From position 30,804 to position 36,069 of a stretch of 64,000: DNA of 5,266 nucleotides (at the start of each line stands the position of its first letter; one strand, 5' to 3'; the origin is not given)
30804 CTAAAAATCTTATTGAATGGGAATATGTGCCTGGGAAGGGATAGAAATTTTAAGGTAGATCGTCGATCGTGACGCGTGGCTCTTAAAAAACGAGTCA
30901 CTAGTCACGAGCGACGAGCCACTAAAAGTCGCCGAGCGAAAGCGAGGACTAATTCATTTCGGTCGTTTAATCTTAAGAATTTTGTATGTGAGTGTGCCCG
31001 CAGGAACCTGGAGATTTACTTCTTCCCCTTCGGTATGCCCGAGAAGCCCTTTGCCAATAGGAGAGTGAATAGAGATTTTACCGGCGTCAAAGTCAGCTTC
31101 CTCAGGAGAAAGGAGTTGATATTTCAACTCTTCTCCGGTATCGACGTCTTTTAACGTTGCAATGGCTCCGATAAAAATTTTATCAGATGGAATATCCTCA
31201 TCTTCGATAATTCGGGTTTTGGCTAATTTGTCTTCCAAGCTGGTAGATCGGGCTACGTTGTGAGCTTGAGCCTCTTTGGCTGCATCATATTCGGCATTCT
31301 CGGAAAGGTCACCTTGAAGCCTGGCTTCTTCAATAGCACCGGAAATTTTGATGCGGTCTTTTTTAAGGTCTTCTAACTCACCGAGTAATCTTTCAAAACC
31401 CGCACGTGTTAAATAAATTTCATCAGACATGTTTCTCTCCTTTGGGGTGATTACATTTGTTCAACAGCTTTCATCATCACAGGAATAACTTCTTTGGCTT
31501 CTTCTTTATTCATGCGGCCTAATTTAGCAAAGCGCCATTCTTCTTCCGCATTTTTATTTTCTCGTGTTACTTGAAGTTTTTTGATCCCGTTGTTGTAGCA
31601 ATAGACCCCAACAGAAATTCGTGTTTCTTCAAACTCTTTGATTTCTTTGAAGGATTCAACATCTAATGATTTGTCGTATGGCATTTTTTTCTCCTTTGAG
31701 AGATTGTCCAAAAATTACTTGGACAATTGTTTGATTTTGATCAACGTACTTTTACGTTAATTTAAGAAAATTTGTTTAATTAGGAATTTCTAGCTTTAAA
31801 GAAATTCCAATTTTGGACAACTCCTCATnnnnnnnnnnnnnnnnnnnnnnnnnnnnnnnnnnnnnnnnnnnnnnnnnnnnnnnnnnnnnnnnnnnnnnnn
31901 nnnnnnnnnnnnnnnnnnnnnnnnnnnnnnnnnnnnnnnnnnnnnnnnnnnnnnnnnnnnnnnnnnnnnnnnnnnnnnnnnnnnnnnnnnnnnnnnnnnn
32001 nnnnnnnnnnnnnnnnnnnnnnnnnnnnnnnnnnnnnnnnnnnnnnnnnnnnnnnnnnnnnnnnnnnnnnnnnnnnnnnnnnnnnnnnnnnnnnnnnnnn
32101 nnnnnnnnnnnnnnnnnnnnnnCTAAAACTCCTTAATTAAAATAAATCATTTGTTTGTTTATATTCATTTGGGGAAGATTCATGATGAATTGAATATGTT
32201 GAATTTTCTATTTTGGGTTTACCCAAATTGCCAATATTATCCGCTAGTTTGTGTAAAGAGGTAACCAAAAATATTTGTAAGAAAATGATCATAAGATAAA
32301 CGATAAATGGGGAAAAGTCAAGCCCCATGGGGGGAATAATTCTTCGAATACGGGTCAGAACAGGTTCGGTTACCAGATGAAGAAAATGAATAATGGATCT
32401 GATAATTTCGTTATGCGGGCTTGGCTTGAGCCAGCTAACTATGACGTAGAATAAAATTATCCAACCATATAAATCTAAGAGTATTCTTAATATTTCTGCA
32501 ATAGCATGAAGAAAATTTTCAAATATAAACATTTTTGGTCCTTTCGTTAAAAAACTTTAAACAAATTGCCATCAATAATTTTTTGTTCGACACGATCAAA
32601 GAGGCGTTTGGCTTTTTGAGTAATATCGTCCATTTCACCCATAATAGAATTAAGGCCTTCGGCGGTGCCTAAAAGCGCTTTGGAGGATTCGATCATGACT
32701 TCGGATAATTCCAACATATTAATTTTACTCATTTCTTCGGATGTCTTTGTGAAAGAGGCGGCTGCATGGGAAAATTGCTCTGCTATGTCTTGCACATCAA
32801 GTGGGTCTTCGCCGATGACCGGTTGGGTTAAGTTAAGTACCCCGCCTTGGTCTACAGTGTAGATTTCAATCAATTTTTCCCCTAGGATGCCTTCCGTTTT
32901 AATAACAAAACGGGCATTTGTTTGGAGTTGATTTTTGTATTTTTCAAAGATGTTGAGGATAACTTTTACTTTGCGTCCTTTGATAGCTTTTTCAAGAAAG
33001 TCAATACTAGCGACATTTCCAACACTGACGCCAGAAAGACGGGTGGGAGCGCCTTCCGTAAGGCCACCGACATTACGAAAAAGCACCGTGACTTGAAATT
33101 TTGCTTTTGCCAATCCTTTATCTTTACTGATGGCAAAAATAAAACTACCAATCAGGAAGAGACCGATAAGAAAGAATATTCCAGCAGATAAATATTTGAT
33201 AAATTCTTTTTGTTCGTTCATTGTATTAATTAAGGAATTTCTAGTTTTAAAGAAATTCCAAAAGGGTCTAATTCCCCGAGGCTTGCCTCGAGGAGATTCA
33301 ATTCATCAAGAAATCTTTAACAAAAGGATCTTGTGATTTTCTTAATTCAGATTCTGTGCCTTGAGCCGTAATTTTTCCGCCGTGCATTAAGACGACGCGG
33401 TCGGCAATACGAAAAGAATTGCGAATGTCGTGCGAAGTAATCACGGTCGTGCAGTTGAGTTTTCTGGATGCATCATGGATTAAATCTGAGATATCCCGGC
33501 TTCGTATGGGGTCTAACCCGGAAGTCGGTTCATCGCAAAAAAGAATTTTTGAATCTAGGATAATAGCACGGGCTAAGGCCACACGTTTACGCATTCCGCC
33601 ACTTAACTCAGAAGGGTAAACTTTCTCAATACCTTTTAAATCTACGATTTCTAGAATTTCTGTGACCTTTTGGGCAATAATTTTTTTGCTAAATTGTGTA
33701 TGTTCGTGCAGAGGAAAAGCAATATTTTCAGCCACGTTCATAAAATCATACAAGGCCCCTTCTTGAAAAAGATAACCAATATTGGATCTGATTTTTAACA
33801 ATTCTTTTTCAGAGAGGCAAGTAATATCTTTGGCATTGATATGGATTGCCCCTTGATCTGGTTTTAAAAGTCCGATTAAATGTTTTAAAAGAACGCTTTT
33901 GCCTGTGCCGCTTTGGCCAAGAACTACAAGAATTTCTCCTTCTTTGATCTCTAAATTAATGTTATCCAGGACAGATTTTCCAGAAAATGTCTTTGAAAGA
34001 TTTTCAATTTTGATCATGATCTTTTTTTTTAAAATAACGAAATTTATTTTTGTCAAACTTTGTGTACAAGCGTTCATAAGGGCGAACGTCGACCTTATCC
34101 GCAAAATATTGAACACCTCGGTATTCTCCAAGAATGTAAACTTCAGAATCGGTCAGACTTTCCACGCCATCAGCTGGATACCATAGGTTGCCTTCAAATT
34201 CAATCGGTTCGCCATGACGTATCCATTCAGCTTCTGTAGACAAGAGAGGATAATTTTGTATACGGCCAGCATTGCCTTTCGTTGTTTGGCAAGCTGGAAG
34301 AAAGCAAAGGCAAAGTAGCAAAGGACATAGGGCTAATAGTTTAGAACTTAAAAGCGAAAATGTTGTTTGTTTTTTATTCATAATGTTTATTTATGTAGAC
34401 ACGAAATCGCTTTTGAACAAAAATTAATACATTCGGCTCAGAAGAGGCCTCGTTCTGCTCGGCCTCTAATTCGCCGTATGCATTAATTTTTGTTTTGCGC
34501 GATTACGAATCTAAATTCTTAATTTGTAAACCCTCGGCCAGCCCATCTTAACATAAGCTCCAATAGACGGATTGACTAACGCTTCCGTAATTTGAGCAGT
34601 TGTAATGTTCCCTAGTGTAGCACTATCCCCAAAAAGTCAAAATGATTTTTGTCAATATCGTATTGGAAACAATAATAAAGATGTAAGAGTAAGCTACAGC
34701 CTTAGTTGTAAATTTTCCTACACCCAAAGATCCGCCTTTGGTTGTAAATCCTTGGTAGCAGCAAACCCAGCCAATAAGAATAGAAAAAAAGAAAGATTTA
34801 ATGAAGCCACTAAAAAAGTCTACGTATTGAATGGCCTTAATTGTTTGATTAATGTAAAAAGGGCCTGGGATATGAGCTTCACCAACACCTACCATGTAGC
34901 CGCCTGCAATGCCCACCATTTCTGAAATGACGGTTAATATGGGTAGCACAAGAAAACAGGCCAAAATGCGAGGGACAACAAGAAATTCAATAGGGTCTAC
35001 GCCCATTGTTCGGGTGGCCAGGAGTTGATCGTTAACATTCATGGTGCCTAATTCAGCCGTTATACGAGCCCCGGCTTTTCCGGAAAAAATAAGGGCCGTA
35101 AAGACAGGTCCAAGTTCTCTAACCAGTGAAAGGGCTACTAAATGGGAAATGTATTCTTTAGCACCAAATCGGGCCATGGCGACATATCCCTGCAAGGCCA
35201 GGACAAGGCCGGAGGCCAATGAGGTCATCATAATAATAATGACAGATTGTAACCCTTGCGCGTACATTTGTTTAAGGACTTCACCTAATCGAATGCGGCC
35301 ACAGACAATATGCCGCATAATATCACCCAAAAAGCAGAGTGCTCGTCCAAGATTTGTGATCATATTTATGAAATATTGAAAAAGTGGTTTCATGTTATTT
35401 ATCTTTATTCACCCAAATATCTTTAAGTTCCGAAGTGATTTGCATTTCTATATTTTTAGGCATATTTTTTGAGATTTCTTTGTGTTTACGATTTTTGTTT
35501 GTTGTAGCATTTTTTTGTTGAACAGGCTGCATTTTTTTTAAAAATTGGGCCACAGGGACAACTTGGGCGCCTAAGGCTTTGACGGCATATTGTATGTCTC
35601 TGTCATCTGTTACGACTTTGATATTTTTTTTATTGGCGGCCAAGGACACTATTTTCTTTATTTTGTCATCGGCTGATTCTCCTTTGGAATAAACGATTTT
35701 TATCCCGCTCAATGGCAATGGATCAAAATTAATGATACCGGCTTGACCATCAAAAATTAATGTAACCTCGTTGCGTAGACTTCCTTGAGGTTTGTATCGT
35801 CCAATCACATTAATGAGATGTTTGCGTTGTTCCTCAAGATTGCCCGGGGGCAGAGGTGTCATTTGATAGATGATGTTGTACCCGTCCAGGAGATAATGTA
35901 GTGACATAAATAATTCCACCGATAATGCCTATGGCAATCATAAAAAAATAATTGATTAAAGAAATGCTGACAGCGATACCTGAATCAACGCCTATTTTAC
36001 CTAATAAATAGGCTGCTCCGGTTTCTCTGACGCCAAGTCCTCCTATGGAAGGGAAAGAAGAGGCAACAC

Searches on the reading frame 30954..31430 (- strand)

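Call 55: search_protein_families(library=pfam, proteins=[window:30954-31430:-], max_evalue=0.00001)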
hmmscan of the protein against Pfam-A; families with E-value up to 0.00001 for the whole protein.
window:30954-31430:- (158 aa): 2 families
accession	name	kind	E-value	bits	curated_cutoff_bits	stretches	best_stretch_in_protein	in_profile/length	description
PF01272.25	GreA_GreB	-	6.4e-27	93.8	26.9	1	81-155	2-76/77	Transcription elongation factor, GreA/GreB, C-term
PF03449.20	GreA_GreB_N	-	2.1e-22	79.6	24.5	1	5-74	1-71/71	Transcription elongation factor, N-terminal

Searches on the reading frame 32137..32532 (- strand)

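Call 55: search_protein_families(library=pfam, proteins=[window:32137-32532:-], max_evalue=0.00001)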
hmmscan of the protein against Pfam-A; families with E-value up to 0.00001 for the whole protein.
window:32137-32532:- (131 aa): 1 family
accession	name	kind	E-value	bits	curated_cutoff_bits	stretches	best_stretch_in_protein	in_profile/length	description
PF02325.22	YGGT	-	4.9e-18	65.7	27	1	17-89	2-70/70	YGGT family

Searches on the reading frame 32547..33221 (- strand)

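Call 55: search_protein_families(library=pfam, proteins=[window:32547-33221:-], max_evalue=0.00001)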
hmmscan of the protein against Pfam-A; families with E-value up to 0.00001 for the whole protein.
window:32547-33221:- (224 aa): 1 family
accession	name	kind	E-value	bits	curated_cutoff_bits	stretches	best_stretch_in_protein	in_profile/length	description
PF02470.25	MlaD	-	3.8e-16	59.5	25.1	1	43-120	4-78/81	MlaD protein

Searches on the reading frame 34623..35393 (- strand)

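Call 55: search_protein_families(library=pfam, proteins=[window:34623-35393:-], max_evalue=0.00001)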
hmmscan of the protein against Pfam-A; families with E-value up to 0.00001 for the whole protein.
window:34623-35393:- (256 aa): 1 family
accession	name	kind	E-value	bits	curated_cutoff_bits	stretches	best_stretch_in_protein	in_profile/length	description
PF02405.21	MlaE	-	9.5e-73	244.7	22.5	1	40-249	2-211/212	Permease MlaE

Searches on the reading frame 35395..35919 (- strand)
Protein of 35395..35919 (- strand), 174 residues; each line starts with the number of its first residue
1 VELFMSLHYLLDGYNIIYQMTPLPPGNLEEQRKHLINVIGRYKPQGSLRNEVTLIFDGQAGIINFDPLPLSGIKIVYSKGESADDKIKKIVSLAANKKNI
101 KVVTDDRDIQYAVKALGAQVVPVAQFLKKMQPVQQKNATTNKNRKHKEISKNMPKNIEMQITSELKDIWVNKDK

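Call 55: search_protein_families(library=pfam, proteins=[window:35395-35919:-], max_evalue=0.00001)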
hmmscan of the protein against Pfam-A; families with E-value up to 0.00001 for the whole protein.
window:35395-35919:- (174 aa): 1 family
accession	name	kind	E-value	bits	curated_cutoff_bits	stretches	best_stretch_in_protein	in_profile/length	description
PF05991.17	NYN_YacP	-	5.3e-23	82.3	24.6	1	10-168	2-164/166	YacP-like NYN domain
